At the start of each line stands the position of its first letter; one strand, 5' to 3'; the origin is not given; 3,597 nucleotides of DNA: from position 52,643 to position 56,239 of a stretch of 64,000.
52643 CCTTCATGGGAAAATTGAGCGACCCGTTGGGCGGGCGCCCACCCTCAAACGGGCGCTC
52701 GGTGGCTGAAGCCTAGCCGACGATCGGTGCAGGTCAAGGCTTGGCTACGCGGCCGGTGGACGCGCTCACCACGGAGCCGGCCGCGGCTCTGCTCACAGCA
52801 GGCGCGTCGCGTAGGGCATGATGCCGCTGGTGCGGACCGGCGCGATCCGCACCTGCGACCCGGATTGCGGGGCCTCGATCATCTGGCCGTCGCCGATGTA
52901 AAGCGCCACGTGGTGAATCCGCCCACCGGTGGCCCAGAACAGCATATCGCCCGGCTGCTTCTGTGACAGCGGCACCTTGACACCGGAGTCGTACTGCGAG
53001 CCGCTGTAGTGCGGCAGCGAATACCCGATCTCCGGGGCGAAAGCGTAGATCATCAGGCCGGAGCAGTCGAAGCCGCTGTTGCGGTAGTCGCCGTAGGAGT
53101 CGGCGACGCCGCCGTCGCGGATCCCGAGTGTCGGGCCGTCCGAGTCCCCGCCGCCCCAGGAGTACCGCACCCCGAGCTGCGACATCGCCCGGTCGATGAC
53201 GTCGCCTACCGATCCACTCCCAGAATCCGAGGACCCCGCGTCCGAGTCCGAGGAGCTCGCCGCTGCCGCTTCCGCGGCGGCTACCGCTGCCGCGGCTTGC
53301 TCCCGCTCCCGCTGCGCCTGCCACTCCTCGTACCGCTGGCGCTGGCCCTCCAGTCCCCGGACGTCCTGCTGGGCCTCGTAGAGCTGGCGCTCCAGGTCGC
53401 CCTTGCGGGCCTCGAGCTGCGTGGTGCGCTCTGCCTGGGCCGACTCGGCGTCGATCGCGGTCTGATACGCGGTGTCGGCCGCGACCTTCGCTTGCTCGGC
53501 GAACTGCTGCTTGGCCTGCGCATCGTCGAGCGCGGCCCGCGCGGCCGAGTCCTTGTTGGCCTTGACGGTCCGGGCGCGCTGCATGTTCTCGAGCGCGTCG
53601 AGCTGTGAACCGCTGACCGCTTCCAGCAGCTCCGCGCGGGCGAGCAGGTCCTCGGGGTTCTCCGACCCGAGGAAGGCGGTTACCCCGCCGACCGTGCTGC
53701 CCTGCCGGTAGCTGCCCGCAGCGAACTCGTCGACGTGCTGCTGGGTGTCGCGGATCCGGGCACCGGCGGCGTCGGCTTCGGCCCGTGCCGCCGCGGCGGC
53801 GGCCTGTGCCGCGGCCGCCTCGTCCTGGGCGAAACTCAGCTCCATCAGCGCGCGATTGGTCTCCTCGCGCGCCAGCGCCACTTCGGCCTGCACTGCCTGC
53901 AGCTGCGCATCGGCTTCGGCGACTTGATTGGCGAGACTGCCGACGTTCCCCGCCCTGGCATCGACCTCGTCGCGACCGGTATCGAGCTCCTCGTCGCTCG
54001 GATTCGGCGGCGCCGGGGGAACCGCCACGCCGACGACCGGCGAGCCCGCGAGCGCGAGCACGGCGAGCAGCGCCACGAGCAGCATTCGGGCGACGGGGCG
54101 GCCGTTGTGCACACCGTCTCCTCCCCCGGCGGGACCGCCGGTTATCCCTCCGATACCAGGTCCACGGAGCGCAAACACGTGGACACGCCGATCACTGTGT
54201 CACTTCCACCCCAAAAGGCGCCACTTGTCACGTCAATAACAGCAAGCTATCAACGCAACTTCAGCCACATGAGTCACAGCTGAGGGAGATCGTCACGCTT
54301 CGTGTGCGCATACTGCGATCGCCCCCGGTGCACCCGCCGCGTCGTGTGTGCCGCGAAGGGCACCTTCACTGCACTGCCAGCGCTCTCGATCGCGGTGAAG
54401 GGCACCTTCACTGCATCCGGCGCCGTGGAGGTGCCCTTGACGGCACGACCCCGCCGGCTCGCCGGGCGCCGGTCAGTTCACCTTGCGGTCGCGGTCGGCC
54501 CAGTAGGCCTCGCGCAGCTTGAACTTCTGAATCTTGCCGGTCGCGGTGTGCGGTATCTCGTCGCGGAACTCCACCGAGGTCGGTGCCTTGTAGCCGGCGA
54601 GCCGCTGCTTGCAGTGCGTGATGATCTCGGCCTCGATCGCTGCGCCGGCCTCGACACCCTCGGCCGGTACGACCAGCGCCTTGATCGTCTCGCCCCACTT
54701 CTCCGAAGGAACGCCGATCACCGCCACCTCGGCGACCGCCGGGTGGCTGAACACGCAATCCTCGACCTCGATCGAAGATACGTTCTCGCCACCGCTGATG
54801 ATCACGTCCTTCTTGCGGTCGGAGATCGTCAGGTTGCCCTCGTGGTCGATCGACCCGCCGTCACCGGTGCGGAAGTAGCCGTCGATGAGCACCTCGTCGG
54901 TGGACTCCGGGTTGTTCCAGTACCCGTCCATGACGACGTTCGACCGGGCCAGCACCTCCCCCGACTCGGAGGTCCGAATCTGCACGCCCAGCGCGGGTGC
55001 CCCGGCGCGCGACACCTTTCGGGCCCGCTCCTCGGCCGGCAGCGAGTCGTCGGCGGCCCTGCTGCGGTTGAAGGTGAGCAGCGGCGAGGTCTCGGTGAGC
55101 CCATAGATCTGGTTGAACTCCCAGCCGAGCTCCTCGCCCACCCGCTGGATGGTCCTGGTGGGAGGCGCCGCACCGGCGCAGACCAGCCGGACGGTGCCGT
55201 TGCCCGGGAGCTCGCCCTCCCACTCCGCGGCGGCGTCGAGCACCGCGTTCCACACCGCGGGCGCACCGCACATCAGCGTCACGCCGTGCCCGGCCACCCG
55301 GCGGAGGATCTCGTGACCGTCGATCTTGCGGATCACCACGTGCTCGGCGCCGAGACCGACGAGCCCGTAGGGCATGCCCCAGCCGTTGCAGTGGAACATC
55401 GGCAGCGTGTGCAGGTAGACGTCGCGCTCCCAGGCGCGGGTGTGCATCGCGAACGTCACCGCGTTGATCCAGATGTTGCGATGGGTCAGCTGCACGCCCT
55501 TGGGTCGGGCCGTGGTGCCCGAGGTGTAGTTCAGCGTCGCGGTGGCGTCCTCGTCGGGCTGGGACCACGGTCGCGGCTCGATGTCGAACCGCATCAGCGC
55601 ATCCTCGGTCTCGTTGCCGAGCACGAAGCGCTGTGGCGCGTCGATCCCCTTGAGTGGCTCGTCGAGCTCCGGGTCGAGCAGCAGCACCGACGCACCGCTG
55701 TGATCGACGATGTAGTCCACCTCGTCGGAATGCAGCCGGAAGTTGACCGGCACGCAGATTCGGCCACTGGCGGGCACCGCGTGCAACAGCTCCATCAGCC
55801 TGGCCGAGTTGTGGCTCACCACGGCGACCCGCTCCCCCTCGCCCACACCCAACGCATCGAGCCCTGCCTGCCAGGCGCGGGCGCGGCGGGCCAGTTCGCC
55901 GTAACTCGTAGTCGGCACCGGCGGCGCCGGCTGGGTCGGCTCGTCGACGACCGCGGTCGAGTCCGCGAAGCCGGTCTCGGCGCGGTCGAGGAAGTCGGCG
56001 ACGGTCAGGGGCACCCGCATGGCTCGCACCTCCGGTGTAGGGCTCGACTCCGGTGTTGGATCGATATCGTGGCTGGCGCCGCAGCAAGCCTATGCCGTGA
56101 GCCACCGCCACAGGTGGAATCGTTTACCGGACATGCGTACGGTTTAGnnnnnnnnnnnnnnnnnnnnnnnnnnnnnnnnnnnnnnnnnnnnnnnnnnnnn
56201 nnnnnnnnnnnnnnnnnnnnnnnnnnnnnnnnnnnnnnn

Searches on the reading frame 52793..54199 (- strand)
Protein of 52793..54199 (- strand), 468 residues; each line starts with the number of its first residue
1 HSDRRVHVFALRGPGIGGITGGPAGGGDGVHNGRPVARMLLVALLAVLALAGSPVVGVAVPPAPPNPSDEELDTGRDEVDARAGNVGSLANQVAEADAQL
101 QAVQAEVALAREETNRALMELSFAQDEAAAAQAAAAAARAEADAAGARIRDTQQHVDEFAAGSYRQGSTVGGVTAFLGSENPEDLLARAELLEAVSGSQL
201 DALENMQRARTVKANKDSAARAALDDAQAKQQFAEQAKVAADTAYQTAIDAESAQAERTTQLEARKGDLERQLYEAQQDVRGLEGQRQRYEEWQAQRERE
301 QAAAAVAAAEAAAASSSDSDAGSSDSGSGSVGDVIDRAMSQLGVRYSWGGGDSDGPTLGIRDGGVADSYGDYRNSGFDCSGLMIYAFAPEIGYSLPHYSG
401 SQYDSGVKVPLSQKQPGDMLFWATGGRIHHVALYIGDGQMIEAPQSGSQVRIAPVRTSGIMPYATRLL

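Call 76: search_protein_families(library=pfam, proteins=[window:52793-54199:-], max_evalue=0.00001)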
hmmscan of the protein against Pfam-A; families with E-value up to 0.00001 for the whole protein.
window:52793-54199:- (468 aa): 1 family
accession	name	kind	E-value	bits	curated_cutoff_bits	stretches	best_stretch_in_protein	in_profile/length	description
PF00877.26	NLPC_P60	-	1.1e-25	90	23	1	343-463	1-99/105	NlpC/P60 family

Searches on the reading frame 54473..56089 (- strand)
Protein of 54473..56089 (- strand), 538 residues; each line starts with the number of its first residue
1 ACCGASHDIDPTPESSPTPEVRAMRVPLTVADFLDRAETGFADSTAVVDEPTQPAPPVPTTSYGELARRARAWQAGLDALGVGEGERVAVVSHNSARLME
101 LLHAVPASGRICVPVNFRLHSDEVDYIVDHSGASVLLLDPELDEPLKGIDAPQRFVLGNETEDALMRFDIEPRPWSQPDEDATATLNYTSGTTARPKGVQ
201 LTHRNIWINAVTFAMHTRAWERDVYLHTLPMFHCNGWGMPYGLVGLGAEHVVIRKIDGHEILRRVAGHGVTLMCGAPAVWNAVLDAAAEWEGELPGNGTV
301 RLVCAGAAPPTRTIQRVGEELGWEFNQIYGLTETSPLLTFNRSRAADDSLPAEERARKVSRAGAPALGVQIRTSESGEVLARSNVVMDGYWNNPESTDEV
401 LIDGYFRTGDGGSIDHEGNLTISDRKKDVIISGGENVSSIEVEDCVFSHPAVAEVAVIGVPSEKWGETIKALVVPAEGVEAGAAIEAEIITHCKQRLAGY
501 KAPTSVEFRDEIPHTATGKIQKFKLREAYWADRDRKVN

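Call 76: search_protein_families(library=pfam, proteins=[window:54473-56089:-], max_evalue=0.00001)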
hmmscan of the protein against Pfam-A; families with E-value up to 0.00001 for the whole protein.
window:54473-56089:- (538 aa): 2 families
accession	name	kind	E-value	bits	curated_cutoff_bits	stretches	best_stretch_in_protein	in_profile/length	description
PF00501.34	AMP-binding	-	9.1e-68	229.2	29.9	1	36-391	3-384/384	AMP-binding enzyme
PF13193.12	AMP-binding_C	-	3.8e-22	79.4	24.5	1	441-519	1-76/76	AMP-binding enzyme C-terminal domain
